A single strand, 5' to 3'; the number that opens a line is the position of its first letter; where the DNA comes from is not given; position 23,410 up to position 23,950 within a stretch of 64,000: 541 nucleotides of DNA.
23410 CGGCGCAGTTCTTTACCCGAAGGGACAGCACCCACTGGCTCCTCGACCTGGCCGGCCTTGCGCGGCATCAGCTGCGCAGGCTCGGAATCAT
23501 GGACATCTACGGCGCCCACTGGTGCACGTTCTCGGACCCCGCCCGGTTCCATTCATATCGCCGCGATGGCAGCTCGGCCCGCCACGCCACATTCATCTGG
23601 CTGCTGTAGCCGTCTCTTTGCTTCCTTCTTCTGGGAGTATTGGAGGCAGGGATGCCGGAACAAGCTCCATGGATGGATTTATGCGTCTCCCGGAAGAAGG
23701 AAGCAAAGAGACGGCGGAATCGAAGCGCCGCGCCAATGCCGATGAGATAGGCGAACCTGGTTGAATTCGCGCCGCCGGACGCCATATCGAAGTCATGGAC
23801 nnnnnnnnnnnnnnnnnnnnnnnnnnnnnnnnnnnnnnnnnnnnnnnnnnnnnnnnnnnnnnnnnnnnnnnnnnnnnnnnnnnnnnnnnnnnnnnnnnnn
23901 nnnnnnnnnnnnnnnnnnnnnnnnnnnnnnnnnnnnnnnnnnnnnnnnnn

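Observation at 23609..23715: Nested-hairpin element family, copy A: 29-bp covarying outer stem around a conserved GGA-bearing core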

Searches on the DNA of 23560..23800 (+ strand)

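Call 10: search_rna_families(source=window, start=23560, end=23800, threshold=evalue, max_evalue=10)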
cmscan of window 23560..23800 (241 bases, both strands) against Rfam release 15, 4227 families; matches with E-value up to 10: 12.
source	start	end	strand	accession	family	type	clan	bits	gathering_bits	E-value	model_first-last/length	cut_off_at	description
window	23604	23717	+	RF04240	mir-4716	Gene; miRNA;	-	36.9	76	1.6e-06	1-84/84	no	mir-4716 microRNA precursor family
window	23610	23714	+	RF03872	MIR6426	Gene; miRNA;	-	32.6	96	5.7e-05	1-84/84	no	MIR6426 microRNA precursor family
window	23602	23722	+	RF01731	TwoAYGGAY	Cis-reg;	CL00106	32.6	43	0.0013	1-168/168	no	TwoAYGGAY RNA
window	23604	23716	-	RF04240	mir-4716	Gene; miRNA;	-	32.1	76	3.4e-05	1-84/84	no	mir-4716 microRNA precursor family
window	23605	23720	+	RF00845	MIR158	Gene; miRNA;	-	29.4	67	0.00047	1-100/100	no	MIR158 microRNA precursor family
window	23604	23719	-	RF00845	MIR158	Gene; miRNA;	-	26.6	67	0.0026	1-100/100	no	MIR158 microRNA precursor family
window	23611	23713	-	RF03251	mir-4446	Gene; miRNA;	-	19.9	79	0.094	1-82/82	no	mir-4446 microRNA precursor family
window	23613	23713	+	RF03794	MIR5298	Gene; miRNA;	-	19.3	70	1.1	1-80/80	no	MIR5298 microRNA precursor family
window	23592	23736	-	RF04137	MIR834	Gene; miRNA;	-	16.1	200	0.24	1-181/181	no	MIR834 microRNA precursor family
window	23560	23590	+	RF02819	V_AS7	Gene; antisense;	-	14.1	90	1.3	139-169/169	5'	Vibrio RNA AS7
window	23609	23725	-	RF00736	mir-320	Gene; miRNA;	-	13.6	55.5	1.8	1-76/76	no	mir-320 microRNA precursor family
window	23606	23706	+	RF00769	mir-331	Gene; miRNA;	-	12.8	80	8.4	1-92/92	no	mir-331 microRNA precursor family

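Call 11: search_rna_families(source=window, start=23590, end=23735, threshold=evalue, max_evalue=0.01, show_alignments=4)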
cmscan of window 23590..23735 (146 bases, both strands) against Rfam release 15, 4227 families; matches with E-value up to 0.01: 8.
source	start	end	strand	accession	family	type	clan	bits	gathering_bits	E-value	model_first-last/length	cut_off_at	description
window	23604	23717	+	RF04240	mir-4716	Gene; miRNA;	-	36.9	76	9.7e-07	1-84/84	no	mir-4716 microRNA precursor family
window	23608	23716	+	RF03872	MIR6426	Gene; miRNA;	-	36.4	96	3.6e-06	1-84/84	no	MIR6426 microRNA precursor family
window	23602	23722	+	RF01731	TwoAYGGAY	Cis-reg;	CL00106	32.6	43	0.00076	1-168/168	no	TwoAYGGAY RNA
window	23604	23716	-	RF04240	mir-4716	Gene; miRNA;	-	32.1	76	2.1e-05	1-84/84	no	mir-4716 microRNA precursor family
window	23605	23720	+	RF00845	MIR158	Gene; miRNA;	-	29.4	67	0.00029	1-100/100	no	MIR158 microRNA precursor family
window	23604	23719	-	RF00845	MIR158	Gene; miRNA;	-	26.6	67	0.0016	1-100/100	no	MIR158 microRNA precursor family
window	23609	23715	-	RF04239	mir-4679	Gene; miRNA;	-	26.2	88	0.0026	1-75/75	no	mir-4679 microRNA precursor family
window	23615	23709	-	RF03872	MIR6426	Gene; miRNA;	-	24.8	96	0.004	1-84/84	no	MIR6426 microRNA precursor family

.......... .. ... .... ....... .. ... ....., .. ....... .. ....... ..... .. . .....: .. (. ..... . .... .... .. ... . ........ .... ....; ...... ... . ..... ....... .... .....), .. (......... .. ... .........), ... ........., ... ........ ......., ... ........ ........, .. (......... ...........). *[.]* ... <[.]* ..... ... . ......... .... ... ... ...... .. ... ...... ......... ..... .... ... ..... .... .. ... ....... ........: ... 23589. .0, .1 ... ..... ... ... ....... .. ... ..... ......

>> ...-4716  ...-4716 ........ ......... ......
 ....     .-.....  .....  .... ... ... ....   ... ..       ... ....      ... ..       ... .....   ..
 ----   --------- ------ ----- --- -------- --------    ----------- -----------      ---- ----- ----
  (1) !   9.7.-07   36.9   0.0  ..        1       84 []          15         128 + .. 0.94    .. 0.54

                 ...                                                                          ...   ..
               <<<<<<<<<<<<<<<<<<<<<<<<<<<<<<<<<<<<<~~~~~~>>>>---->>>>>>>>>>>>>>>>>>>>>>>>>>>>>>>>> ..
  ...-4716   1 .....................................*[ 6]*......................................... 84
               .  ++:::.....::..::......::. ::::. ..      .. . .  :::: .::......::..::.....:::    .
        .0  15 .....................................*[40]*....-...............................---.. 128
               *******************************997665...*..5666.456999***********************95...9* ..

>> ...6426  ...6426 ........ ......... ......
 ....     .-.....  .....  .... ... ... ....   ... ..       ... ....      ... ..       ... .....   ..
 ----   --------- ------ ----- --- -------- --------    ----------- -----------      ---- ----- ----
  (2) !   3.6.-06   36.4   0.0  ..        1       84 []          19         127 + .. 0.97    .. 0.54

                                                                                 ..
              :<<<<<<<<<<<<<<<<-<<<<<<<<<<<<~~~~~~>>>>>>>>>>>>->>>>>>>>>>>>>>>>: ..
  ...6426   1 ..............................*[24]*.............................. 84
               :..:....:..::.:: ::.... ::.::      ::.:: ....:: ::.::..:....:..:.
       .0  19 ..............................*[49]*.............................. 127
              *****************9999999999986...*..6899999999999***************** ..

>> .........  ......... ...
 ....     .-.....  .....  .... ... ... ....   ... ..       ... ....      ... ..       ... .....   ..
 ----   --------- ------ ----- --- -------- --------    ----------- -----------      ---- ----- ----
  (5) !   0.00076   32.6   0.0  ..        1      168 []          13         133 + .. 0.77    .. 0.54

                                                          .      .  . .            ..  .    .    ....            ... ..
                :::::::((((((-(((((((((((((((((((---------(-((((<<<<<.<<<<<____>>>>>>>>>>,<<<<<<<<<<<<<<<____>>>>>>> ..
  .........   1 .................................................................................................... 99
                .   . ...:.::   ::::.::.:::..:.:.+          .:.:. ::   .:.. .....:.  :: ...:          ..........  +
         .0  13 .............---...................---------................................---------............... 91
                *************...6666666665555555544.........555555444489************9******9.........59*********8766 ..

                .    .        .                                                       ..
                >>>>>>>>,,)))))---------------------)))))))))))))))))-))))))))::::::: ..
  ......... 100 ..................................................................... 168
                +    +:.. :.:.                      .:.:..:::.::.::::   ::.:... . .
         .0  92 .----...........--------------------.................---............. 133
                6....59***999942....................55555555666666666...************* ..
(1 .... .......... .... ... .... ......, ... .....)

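Call 66: build_rna_model(alignment_id=A3, structure=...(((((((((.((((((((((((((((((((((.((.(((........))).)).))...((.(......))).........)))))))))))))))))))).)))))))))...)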
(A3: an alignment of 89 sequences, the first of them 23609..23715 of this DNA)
Model R1 built from alignment A3 (89 sequences, 117 columns); structure: as given.
model positions 108; base pairs 39; branch points 1; effective number of sequences 1.19; information 0.59 bits per position. Calibrated on 0.2 Mb of random sequence (short: E-values are rough).
structure used (alignment columns):
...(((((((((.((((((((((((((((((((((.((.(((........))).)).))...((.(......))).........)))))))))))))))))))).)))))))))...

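Call 67: search_with_rna_model(model_id=R1, source=window, filters=off, max_evalue=1)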
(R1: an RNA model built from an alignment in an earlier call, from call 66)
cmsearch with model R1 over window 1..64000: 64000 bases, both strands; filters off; matches with E-value up to 1: 12.
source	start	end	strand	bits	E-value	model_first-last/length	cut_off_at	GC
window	48302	48407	+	119.4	2.3e-27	1-108/108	no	0.68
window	23609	23715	+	101.2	7.4e-23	1-108/108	no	0.54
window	48155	48263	-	77.4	5.9e-17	1-108/108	no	0.59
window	48302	48407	-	45.3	5.3e-09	1-108/108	no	0.68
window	23609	23715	-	45.3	5.5e-09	1-108/108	no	0.54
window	48155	48263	+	41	6.1e-08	1-108/108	no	0.59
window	39693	39778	-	22.1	0.003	1-108/108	no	0.72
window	39693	39778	+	17.8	0.036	1-108/108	no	0.72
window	56758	56812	+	15.5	0.13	1-108/108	no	0.75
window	24051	24159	-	14.3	0.26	1-108/108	no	0.73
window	6485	6568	-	13.5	0.42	1-108/108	no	0.69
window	56844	56912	+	13.1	0.51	1-108/108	no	0.77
